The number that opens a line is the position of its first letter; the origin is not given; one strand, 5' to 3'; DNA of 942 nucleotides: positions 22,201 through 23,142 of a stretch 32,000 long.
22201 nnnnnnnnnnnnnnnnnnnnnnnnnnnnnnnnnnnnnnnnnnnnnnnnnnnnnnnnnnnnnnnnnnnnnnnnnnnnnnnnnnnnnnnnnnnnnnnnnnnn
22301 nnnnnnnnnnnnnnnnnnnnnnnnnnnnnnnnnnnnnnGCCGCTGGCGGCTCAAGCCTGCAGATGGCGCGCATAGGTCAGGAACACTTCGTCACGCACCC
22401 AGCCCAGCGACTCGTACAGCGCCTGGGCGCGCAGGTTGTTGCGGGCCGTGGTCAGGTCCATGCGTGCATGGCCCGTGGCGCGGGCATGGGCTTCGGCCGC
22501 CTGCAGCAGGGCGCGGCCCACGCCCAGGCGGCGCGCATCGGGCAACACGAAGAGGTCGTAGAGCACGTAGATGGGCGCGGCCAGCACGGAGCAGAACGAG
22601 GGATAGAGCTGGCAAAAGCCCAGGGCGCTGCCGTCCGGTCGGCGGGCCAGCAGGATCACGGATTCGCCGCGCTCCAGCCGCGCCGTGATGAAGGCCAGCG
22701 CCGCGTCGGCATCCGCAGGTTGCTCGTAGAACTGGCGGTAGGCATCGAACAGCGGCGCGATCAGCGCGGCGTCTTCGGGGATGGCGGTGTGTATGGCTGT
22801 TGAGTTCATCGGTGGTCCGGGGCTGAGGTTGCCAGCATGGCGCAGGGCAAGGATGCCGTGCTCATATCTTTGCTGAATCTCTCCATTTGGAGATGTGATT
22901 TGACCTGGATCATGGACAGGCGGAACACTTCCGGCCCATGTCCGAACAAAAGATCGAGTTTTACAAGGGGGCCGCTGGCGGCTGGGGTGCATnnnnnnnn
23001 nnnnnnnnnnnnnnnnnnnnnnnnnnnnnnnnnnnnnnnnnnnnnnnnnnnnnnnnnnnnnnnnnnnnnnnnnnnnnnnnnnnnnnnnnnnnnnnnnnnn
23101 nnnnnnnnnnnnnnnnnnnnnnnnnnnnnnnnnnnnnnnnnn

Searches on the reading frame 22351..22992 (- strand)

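Call 24: search_protein_families(library=pfam, proteins=[window:22351-22992:-])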
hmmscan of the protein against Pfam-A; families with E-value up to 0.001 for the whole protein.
window:22351-22992:- (213 aa): 5 families
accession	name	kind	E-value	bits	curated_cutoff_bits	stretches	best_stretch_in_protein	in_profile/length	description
PF00583.31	Acetyltransf_1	-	1.5e-17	64.4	20.7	1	83-198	6-116/116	Acetyltransferase (GNAT) family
PF13508.13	Acetyltransf_7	-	2.3e-13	50.7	27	1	119-199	11-83/84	Acetyltransferase (GNAT) domain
PF13673.13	Acetyltransf_10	-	1e-08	35.6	23.6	1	143-201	53-110/128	Acetyltransferase (GNAT) domain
PF08445.16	FR47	-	5e-06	26.9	22.1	1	137-200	17-79/86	FR47-like protein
PF13302.13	Acetyltransf_3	-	0.00051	21.2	25.4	1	72-198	9-137/138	Acetyltransferase (GNAT) domain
